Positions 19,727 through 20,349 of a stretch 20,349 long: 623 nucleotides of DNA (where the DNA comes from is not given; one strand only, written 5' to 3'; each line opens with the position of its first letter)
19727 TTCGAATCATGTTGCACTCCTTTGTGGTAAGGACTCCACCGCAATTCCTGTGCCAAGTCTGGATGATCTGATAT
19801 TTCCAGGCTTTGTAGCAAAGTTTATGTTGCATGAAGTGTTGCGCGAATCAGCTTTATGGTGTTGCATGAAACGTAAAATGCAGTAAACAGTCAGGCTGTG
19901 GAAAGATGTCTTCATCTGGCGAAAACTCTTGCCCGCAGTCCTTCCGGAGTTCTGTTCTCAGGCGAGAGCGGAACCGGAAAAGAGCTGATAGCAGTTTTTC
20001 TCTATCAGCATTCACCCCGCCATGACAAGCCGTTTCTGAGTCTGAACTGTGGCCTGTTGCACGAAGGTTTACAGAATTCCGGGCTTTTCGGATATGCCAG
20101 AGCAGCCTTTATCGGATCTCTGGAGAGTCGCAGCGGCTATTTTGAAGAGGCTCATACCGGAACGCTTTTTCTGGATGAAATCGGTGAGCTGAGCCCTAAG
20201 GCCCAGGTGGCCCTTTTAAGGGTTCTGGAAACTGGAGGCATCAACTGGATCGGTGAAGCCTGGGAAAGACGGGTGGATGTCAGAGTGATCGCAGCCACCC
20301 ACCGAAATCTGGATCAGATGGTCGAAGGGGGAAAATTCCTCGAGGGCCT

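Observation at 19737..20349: Sigma-54-type AAA+ activator lacking any N-terminal regulatory domain, with a non-canonical GAFTGA loop (AAFIGS), beside a repeat-bearing divergent promoter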

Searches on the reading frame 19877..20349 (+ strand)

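Call 6: search_protein_families(library=pfam, proteins=[window:19877-20349:+], max_evalue=0.01)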
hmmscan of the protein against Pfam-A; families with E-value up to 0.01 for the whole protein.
window:19877-20349:+ (157 aa): 6 families
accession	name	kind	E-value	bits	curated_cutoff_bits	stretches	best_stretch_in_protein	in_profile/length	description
PF00158.32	Sigma54_activat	-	2.4e-50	170.9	20.2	1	4-155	4-155/168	Sigma-54 interaction domain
PF14532.12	Sigma54_activ_2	-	1.1e-13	52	25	1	5-155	4-121/138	Sigma-54 interaction domain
PF01078.27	Mg_chelatase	-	6.3e-06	26.2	20.3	1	76-123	88-136/207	Magnesium chelatase, subunit ChlI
PF00004.35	AAA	-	7.9e-06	26.8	21.2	1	25-146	1-112/131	ATPase family associated with various cellular activities (AAA)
PF07728.20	AAA_5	-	0.00077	19.9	22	1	25-143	2-123/139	AAA domain (dynein-related subfamily)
PF07724.20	AAA_2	-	0.0023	18.5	27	1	25-135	6-114/166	AAA domain (Cdc48 subfamily)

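Call 7: find_related_loci(query=window:19898-20349:+, collection=genome_contigs, flank=10000)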
Query window:19898-20349:+ (150 aa) in genome_contigs; peptide patterns used: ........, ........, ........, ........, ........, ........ (x = any residue, [..] = any of these).
112 stretches matched a pattern; 3 encode a relative of the query (tblastn E <= 1e-3); 3 distinct loci.
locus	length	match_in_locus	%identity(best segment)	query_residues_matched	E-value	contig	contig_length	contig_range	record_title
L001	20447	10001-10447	45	1-149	9e-41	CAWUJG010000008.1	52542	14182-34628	MAG: uncultured Cytophagales bacterium isolate SRR17458612_binner123_7_1705322964 genome assembly, contig: ERZ21854031.1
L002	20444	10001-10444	45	1-147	1e-37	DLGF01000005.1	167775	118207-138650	MAG TPA_asm: Sporomusaceae bacterium UBA7701 UBA7701_contig_236, whole genome shotgun sequence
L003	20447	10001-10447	43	1-149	2e-36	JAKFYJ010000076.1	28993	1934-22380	MAG: Elusimicrobia bacterium isolate ND5_Bin_57 ND5_0001142, whole genome shotgun sequence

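Call 8: find_homologous_proteins(query=window:19898-20349:+, max_evalue=1e-10)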
Query window:19898-20349:+ (150 aa): 6964 proteins with E <= 1e-10 among 8000 candidates; the best 120 are listed.
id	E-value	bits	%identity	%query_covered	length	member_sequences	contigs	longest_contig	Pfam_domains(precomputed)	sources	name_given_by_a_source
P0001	6.1e-42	161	48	77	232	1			PF00158.33,PF14532.13,PF07728.21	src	-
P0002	2.7e-37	146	52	99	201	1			PF00158.33,PF07724.21,PF00004.36,PF14532.13,PF07728.21,PF01078.28,PF13191.13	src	-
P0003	4.1e-37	146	54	96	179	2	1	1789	PF00158.33,PF07724.21,PF00004.36,PF14532.13,PF07728.21,PF01078.28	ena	-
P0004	4.7e-37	146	54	93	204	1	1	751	PF00158.33,PF07724.21,PF00004.36,PF14532.13,PF07728.21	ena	-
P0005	5.1e-37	145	56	92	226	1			PF00158.33,PF07724.21,PF25601.2,PF00004.36,PF14532.13,PF07728.21,PF01078.28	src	-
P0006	5.2e-37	145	52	98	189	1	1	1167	PF00158.33,PF14532.13,PF07728.21,PF01078.28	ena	-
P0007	5.3e-37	145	54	96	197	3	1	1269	PF00158.33,PF07724.21,PF00004.36,PF14532.13,PF07728.21,PF01078.28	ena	-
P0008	8.8e-37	145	53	99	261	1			PF00158.33,PF07724.21,PF25601.2,PF00004.36,PF14532.13,PF07728.21,PF01078.28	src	-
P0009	9.4e-37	145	52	99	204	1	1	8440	PF00158.33,PF00004.36,PF14532.13,PF07728.21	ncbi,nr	ncbi:MAG: sigma-54 factor interaction domain-containing protein, partial [Deltaproteobacteria bacter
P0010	1.2e-36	144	54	91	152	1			PF00158.33,PF00004.36,PF14532.13,PF07728.21,PF01078.28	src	-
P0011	1.3e-36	144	53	91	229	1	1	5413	PF00158.33,PF25601.2,PF00004.36,PF14532.13,PF07728.21,PF01078.28,PF13191.13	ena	-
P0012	2.6e-36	143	51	99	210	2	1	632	PF00158.33,PF07724.21,PF00004.36,PF14532.13,PF07728.21,PF01078.28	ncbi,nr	ncbi:MAG: sigma-54 factor interaction domain-containing protein, partial [Planctomycetales bacterium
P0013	3.0e-36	143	51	99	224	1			PF00158.33,PF00004.36,PF14532.13,PF07728.21,PF01078.28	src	-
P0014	3.3e-36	143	54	97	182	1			PF00158.33,PF07724.21,PF00004.36,PF14532.13,PF07728.21,PF01078.28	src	-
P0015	3.3e-36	143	51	99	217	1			PF20030.6,PF00158.33,PF07724.21,PF00004.36,PF14532.13,PF07728.21,PF01078.28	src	-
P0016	3.7e-36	143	52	97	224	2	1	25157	PF00158.33,PF00004.36,PF14532.13,PF07728.21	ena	-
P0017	5.2e-36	142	50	98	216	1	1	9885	PF00158.33,PF00004.36,PF14532.13,PF07728.21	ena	-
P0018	5.3e-36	142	48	98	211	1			PF00158.33,PF07724.21,PF00004.36,PF14532.13,PF07728.21,PF01078.28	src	-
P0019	5.9e-36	142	50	99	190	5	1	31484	PF00158.33,PF07724.21,PF00004.36,PF14532.13,PF07728.21,PF01078.28,PF13191.13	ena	-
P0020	7.1e-36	142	49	99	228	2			PF20030.6,PF00158.33,PF07724.21,PF25601.2,PF00004.36,PF14532.13,PF07728.21,PF01078.28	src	-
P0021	7.3e-36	142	55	93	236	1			PF00158.33,PF07724.21,PF25601.2,PF00004.36,PF14532.13,PF07728.21,PF01078.28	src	-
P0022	8.8e-36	141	57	91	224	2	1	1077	PF00158.33,PF00004.36,PF14532.13,PF07728.21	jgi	jgi:transcriptional regulator with PAS, ATPase and Fis domain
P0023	9.9e-36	141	53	93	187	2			PF00158.33,PF07724.21,PF14532.13,PF07728.21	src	-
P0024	1.1e-35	141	53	93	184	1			PF00158.33,PF00004.36,PF14532.13,PF07728.21,PF13191.13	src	-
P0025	1.4e-35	141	52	99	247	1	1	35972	PF00158.33,PF00004.36,PF14532.13,PF07728.21,PF01078.28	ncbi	-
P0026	1.7e-35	141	54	93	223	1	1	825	PF00158.33,PF00004.36,PF14532.13,PF07728.21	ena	-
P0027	1.7e-35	141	53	93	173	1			PF00158.33,PF07724.21,PF14532.13,PF07728.21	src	-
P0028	2.0e-35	140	48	99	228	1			PF00158.33,PF25601.2,PF14532.13,PF07728.21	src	-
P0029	2.0e-35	140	50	99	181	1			PF00158.33,PF07724.21,PF00004.36,PF14532.13,PF07728.21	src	-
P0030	2.0e-35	140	51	97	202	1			PF00158.33,PF07724.21,PF00004.36,PF14532.13,PF07728.21,PF13191.13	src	-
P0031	2.2e-35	140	51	99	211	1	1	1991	PF20030.6,PF00158.33,PF07724.21,PF00004.36,PF14532.13,PF07728.21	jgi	jgi:transcriptional regulator with GAF, ATPase, and Fis domain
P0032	2.4e-35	140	51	96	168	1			PF00158.33,PF07724.21,PF00004.36,PF14532.13,PF07728.21,PF01078.28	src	-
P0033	2.5e-35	140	48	98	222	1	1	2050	PF00158.33,PF07724.21,PF00004.36,PF14532.13,PF07728.21,PF01078.28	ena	-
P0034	2.7e-35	140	48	99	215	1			PF20030.6,PF00158.33,PF07724.21,PF00004.36,PF14532.13,PF07728.21,PF01078.28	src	-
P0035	2.9e-35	140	51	96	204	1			PF00158.33,PF07724.21,PF00004.36,PF14532.13,PF07728.21,PF01078.28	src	-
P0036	2.9e-35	140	48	98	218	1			PF20030.6,PF00158.33,PF07724.21,PF25601.2,PF00004.36,PF14532.13,PF07728.21,PF01078.28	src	-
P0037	3.1e-35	140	52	99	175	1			PF00158.33,PF07724.21,PF00004.36,PF14532.13,PF07728.21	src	-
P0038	3.5e-35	140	52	99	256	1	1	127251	PF00158.33,PF00004.36,PF14532.13,PF07728.21,PF01078.28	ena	-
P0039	3.5e-35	139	51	96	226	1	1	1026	PF00158.33,PF14532.13,PF07728.21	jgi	jgi:transcriptional regulator with PAS, ATPase and Fis domain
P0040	3.7e-35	139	49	98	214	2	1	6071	PF00158.33,PF07724.21,PF14532.13,PF07728.21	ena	-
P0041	3.8e-35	139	53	90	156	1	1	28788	PF00158.33,PF00004.36,PF14532.13,PF07728.21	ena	-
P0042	4.4e-35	139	47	99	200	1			PF20030.6,PF00158.33,PF07724.21,PF00004.36,PF14532.13,PF07728.21,PF01078.28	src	-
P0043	4.5e-35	139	50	98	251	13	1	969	PF00158.33,PF25601.2,PF00004.36,PF14532.13,PF07728.21,PF01078.28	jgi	jgi:two-component system response regulator AtoC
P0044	4.9e-35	139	52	93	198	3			PF00158.33,PF00004.36,PF14532.13,PF07728.21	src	-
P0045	5.3e-35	139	50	99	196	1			PF00158.33,PF00004.36,PF14532.13,PF07728.21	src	-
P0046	5.4e-35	139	58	85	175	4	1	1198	PF00158.33,PF00004.36,PF14532.13,PF07728.21,PF01078.28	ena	-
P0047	5.8e-35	139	51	98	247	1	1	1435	PF00158.33,PF07724.21,PF00004.36,PF14532.13,PF07728.21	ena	-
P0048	5.8e-35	139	56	91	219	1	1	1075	PF00158.33,PF25601.2,PF00004.36,PF14532.13,PF07728.21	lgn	-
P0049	6.2e-35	139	47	99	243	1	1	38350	PF00158.33,PF25601.2,PF00004.36,PF14532.13,PF07728.21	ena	-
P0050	6.5e-35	139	50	99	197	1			PF00158.33,PF07724.21,PF00004.36,PF14532.13,PF07728.21,PF01078.28,PF13191.13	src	-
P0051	7.3e-35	138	49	99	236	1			PF00158.33,PF07724.21,PF25601.2,PF07726.18,PF00004.36,PF14532.13,PF07728.21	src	-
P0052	7.6e-35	138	49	98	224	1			PF20030.6,PF00158.33,PF25601.2,PF00004.36,PF14532.13,PF07728.21,PF01078.28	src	-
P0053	7.9e-35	138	54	92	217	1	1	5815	PF00158.33,PF00004.36,PF14532.13,PF07728.21,PF01078.28,PF13191.13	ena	-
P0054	8.0e-35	138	56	88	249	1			PF00158.33,PF00004.36,PF14532.13,PF07728.21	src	-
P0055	8.5e-35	138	53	92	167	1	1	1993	PF00158.33,PF07724.21,PF14532.13,PF07728.21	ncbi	ncbi:MAG: sigma-54 factor interaction domain-containing protein, partial [Fidelibacterota bacterium]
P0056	8.9e-35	138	50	99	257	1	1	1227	PF00158.33,PF25601.2,PF00004.36,PF14532.13,PF00490.28,PF07728.21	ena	-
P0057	9.0e-35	138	48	98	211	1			PF20030.6,PF00158.33,PF07724.21,PF07726.18,PF00004.36,PF14532.13,PF07728.21,PF01078.28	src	-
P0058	9.2e-35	138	47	99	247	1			PF00158.33,PF25601.2,PF14532.13,PF07728.21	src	-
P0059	9.7e-35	138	49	98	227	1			PF20030.6,PF00158.33,PF07724.21,PF25601.2,PF00004.36,PF14532.13,PF07728.21,PF01078.28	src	-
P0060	9.9e-35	138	52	99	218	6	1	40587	PF00158.33,PF00004.36,PF14532.13,PF07728.21,PF01078.28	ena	-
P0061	1.0e-34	138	49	98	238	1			PF20030.6,PF00158.33,PF07724.21,PF25601.2,PF00004.36,PF14532.13,PF07728.21,PF01078.28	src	-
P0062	1.0e-34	138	48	99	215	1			PF20030.6,PF00158.33,PF07724.21,PF07726.18,PF00004.36,PF14532.13,PF07728.21,PF01078.28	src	-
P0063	1.0e-34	138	52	98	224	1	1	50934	PF00158.33,PF07724.21,PF00004.36,PF14532.13,PF07728.21,PF01078.28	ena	-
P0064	1.0e-34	138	48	99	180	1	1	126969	PF00158.33,PF07724.21,PF00004.36,PF14532.13,PF07728.21,PF13191.13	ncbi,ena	-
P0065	1.1e-34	138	50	99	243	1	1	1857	PF00158.33,PF07724.21,PF25601.2,PF00004.36,PF14532.13,PF07728.21,PF01078.28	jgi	jgi:transcriptional regulator with PAS, ATPase and Fis domain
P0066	1.1e-34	138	50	99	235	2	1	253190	PF20030.6,PF00158.33,PF07724.21,PF07726.18,PF00004.36,PF14532.13,PF07728.21,PF01078.28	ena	-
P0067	1.1e-34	138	50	99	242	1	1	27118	PF00158.33,PF07724.21,PF00004.36,PF14532.13,PF07728.21,PF00072.31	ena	-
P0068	1.2e-34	138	50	96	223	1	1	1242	PF00158.33,PF00004.36,PF14532.13,PF07728.21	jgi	jgi:two-component system response regulator HydG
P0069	1.3e-34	138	49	98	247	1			PF00158.33,PF07724.21,PF00004.36,PF14532.13,PF07728.21,PF00072.31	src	-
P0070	1.4e-34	138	47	98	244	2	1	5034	PF00158.33,PF07724.21,PF00004.36,PF14532.13,PF07728.21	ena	-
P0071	1.4e-34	138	50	94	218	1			PF20030.6,PF00158.33,PF25601.2,PF00004.36,PF14532.13,PF07728.21,PF01078.28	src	-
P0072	1.5e-34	137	54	83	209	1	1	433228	PF00158.33,PF00004.36,PF14532.13,PF07728.21,PF01078.28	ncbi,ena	-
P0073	1.5e-34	137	48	98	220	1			PF20030.6,PF00158.33,PF00004.36,PF14532.13,PF07728.21,PF01078.28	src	-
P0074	1.6e-34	137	50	99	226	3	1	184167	PF00158.33,PF14532.13,PF07728.21,PF01078.28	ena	-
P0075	1.7e-34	137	52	97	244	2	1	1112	PF00158.33,PF25601.2,PF14532.13,PF07728.21,PF13191.13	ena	-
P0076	1.7e-34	137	52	96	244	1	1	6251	PF00158.33,PF25601.2,PF14532.13,PF07728.21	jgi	jgi:transcriptional regulator with PAS, ATPase and Fis domain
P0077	1.7e-34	137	54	92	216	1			PF00158.33,PF07724.21,PF00004.36,PF14532.13,PF07728.21,PF01078.28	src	-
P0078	1.8e-34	137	48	98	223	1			PF00158.33,PF25601.2,PF00004.36,PF14532.13,PF07728.21,PF01078.28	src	-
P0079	1.9e-34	137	55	94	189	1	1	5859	PF00158.33,PF00004.36,PF14532.13,PF07728.21,PF01078.28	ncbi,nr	ncbi:MAG TPA: sigma-54 factor interaction domain-containing protein [Pyrinomonadaceae bacterium]|nr:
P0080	1.9e-34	137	50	95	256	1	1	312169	PF00158.33,PF07724.21,PF25601.2,PF00004.36,PF14532.13,PF07728.21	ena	-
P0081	2.0e-34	137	51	92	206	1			PF20030.6,PF00158.33,PF00004.36,PF14532.13,PF07728.21,PF01078.28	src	-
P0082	2.0e-34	137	55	94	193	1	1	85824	PF00158.33,PF00004.36,PF14532.13,PF07728.21,PF01078.28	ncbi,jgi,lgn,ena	-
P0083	2.0e-34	137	52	98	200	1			PF00158.33,PF07724.21,PF00004.36,PF14532.13,PF07728.21,PF01078.28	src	-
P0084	2.0e-34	137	51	93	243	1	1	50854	PF00158.33,PF00004.36,PF14532.13,PF07728.21,PF13191.13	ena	-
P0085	2.1e-34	137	51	99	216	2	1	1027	PF00158.33,PF00004.36,PF14532.13,PF07728.21,PF01078.28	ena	-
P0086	2.1e-34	137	47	99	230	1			PF00158.33,PF25601.2,PF14532.13,PF07728.21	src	-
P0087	2.2e-34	137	50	93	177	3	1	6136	PF00158.33,PF07724.21,PF00004.36,PF14532.13,PF07728.21,PF01078.28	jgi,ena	-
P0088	2.2e-34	137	50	99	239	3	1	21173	PF00158.33,PF25601.2,PF00004.36,PF14532.13,PF07728.21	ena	-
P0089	2.5e-34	137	48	98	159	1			PF00158.33,PF00004.36,PF14532.13,PF07728.21,PF01078.28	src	-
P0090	2.6e-34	137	50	96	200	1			PF20030.6,PF00158.33,PF07724.21,PF00004.36,PF14532.13,PF07728.21,PF01078.28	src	-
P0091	2.7e-34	137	48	99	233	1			PF20030.6,PF00158.33,PF00004.36,PF14532.13,PF07728.21,PF01078.28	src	-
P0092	2.8e-34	137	51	92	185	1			PF00158.33,PF07724.21,PF00004.36,PF14532.13,PF07728.21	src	-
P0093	2.9e-34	137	48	98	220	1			PF20030.6,PF00158.33,PF07724.21,PF00004.36,PF14532.13,PF07728.21,PF01078.28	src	-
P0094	2.9e-34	137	49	91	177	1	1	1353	PF00158.33,PF00004.36,PF14532.13,PF07728.21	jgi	jgi:two-component system nitrogen regulation response regulator NtrX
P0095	3.0e-34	136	51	93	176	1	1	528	PF00158.33,PF00004.36,PF14532.13,PF07728.21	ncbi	ncbi:MAG: sigma 54-interacting transcriptional regulator, partial [Thiobacillus sp.]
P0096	3.5e-34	136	47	98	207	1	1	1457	PF00158.33,PF07724.21,PF00004.36,PF14532.13,PF07728.21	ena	-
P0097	3.6e-34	136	48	99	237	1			PF20030.6,PF00158.33,PF07724.21,PF25601.2,PF07726.18,PF00004.36,PF14532.13,PF07728.21,PF01078.28,PF13191.13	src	-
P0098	3.6e-34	136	49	99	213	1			PF00158.33,PF14532.13,PF07728.21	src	-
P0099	3.6e-34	136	50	98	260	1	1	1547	PF00158.33,PF00004.36,PF14532.13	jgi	jgi:DNA-binding NtrC family response regulator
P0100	3.6e-34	136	48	99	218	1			PF00158.33,PF00004.36,PF14532.13,PF07728.21,PF01078.28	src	-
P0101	3.6e-34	136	51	98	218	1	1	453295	PF00158.33,PF07724.21,PF00004.36,PF14532.13,PF07728.21,PF01078.28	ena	-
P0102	3.7e-34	136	54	92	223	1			PF00158.33,PF07724.21,PF00004.36,PF14532.13,PF07728.21,PF01078.28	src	-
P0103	3.9e-34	136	49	99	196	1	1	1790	PF00158.33,PF14532.13,PF07728.21,PF01078.28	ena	-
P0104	4.3e-34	136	46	99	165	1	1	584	PF00158.33,PF00004.36,PF14532.13,PF07728.21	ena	-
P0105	4.3e-34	136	51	98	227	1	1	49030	PF00158.33,PF00004.36,PF14532.13,PF07728.21,PF01078.28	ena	-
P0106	4.3e-34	136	52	89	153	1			PF00158.33,PF07724.21,PF00004.36,PF14532.13,PF07728.21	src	-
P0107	4.3e-34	136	48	99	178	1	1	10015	PF20030.6,PF00158.33,PF07724.21,PF07726.18,PF00004.36,PF14532.13,PF07728.21,PF01078.28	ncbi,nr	ncbi:MAG: sigma-54 factor interaction domain-containing protein, partial [Gemmataceae bacterium]|nr:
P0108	4.5e-34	136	51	93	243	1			PF00158.33,PF07724.21,PF25601.2,PF00004.36,PF14532.13,PF07728.21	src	-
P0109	4.5e-34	136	50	98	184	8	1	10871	PF00158.33,PF07724.21,PF07726.18,PF00004.36,PF14532.13,PF07728.21,PF01078.28,PF13191.13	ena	-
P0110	4.6e-34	136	48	98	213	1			PF20030.6,PF00158.33,PF07724.21,PF00004.36,PF14532.13,PF07728.21,PF01078.28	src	-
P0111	4.8e-34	136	51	97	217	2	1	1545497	PF00158.33,PF07724.21,PF00004.36,PF14532.13,PF07728.21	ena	-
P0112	4.8e-34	136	54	93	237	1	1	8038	PF00158.33,PF07724.21,PF25601.2,PF00004.36,PF14532.13,PF07728.21,PF01078.28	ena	-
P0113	5.0e-34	136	48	99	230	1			PF20030.6,PF00158.33,PF07724.21,PF25601.2,PF00004.36,PF14532.13,PF07728.21,PF01078.28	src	-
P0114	5.0e-34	136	48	96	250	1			PF00158.33,PF07724.21,PF25601.2,PF00004.36,PF14532.13,PF07728.21,PF01078.28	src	-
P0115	5.2e-34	136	50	95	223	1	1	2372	PF00158.33,PF25601.2,PF00004.36,PF14532.13,PF07728.21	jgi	-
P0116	5.3e-34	136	54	91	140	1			PF00158.33,PF00004.36,PF14532.13,PF07728.21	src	-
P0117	5.5e-34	136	53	91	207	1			PF00158.33,PF07724.21,PF00004.36,PF14532.13,PF07728.21,PF01078.28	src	-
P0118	5.5e-34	136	52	96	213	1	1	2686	PF00158.33,PF14532.13,PF07728.21,PF01078.28,PF13191.13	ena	-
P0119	5.8e-34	136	46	99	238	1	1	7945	PF00158.33,PF07724.21,PF25601.2,PF14532.13,PF07728.21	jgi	jgi:two-component system response regulator HydG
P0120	5.9e-34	136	48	98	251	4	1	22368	PF00158.33,PF07724.21,PF25601.2,PF00004.36,PF14532.13,PF07728.21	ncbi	-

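Call 20: search_protein_families(library=ncbifam, proteins=[window:19877-20349:+], max_evalue=0.00001)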
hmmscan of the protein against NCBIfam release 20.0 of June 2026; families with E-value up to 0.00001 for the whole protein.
window:19877-20349:+ (157 aa): 26 families (the best 25 are shown)
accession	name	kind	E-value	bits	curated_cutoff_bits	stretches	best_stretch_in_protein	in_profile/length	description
TIGR01817.1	nifA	equivalog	8.9e-51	173.2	528.85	1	4-155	201-352/534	nif-specific transcriptional activator NifA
NF038308.1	RNA_repair_RtcR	equivalog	9.7e-48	163.3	650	1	5-154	186-339/530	RNA repair transcriptional activator RtcR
NF003451.0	PRK05022.1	equivalog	1.1e-47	163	476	1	4-154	195-345/512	nitric oxide reductase transcriptional regulator NorR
TIGR02329.1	propionate_PrpR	equivalog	5.5e-44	150.7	499.2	1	5-154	218-368/526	propionate catabolism operon regulatory protein PrpR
TIGR01818.1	ntrC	equivalog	3.2e-43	148.2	558.6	1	14-156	149-291/463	nitrogen regulation protein NR(I)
NF008469.0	PRK11361.1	equivalog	9.4e-42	143.2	714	1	8-156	153-300/461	acetoacetate metabolism transcriptional regulator AtoC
NF011695.0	PRK15115.1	equivalog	1.3e-41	142.9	763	1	5-156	141-292/445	two-component system response regulator GlrR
NF008085.0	PRK10820.1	equivalog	8.1e-41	140.2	576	1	5-156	210-361/520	transcriptional regulator TyrR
NF050807.1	TransRegFlbDCaul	equivalog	1.1e-40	139.9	750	1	5-156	124-275/454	sigma-54-dependent transcriptional regulator FlbD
NF041552.1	TF_PrdR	equivalog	2.4e-40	138.4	795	1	5-156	273-424/577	sigma-54 dependent transcriptional regulator PrdR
TIGR02974.1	phageshock_pspF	equivalog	4.6e-40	137.9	443.55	1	5-154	5-154/336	phage shock protein operon transcriptional activator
NF008176.1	PRK10923.1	equivalog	1.1e-39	136.3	620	1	7-156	146-295/469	nitrogen regulation protein NR(I)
TIGR02915.1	PEP_resp_reg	equivalog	1.8e-39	135.8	502.6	1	5-156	145-296/445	PEP-CTERM-box response regulator transcription factor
NF041906.1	V4R_TF_MobR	exception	6e-39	133.9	999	1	4-154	237-387/544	phenol degradation transcriptional regulator MobR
NF011953.0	PRK15424.1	equivalog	4.2e-38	131.2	703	1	4-154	224-383/538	propionate catabolism operon regulatory protein PrpR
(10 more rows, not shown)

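Call 21: search_protein_representatives(protein=window:19898-20349:+)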
Query: 150 residues. Proteins with E-value up to 0.001 (for the whole library): 121321; up to 1e-10: 91227; up to 1e-30: 4642. The best 150 are listed.
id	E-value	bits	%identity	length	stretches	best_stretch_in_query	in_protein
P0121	4.3e-94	329.0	100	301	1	1-150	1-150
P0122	1.6e-89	314.2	45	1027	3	9-149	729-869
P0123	2.4e-71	255.2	42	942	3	16-147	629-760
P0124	3.4e-60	219.0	43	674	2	9-150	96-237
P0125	1.7e-58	213.4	42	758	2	9-149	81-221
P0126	2.0e-57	210.0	43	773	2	6-149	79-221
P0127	3.4e-57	209.3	43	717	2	7-149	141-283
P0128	5.5e-56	205.3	40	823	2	2-149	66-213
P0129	6.2e-55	201.9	49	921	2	5-147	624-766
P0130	1.7e-51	190.7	42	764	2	9-149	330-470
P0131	3.4e-51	189.8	38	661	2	11-142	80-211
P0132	8.7e-51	188.5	42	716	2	10-147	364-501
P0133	5.2e-50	185.9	40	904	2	5-149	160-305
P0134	8.2e-50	185.3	44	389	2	16-149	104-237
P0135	1.4e-49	184.6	43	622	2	11-149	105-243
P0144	1.3e-42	161.9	56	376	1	3-149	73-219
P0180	1.1e-37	145.9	52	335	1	3-149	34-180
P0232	2.2e-36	141.7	52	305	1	3-149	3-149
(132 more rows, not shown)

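Call 23: find_encoding_contigs(protein=P0121, flank=10000, max_places=6)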
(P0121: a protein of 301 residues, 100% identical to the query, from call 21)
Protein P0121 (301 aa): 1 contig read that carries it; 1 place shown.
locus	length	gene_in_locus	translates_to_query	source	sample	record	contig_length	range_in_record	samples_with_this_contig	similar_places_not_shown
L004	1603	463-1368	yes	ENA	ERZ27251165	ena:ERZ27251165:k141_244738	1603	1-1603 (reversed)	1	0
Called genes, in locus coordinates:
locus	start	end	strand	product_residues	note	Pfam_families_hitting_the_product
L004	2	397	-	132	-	?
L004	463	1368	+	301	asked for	PF00158:Sigma54_activat, PF14532:Sigma54_activ_2, PF25601:AAA_lid_14, PF02954:HTH_8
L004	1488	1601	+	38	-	?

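Call 24: list_cluster_members(proteins=[P0121])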
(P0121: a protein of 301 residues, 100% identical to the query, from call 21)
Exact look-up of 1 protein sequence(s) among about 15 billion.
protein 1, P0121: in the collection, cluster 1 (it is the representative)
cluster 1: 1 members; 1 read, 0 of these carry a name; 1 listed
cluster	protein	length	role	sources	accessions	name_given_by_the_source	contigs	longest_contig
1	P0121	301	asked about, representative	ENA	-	-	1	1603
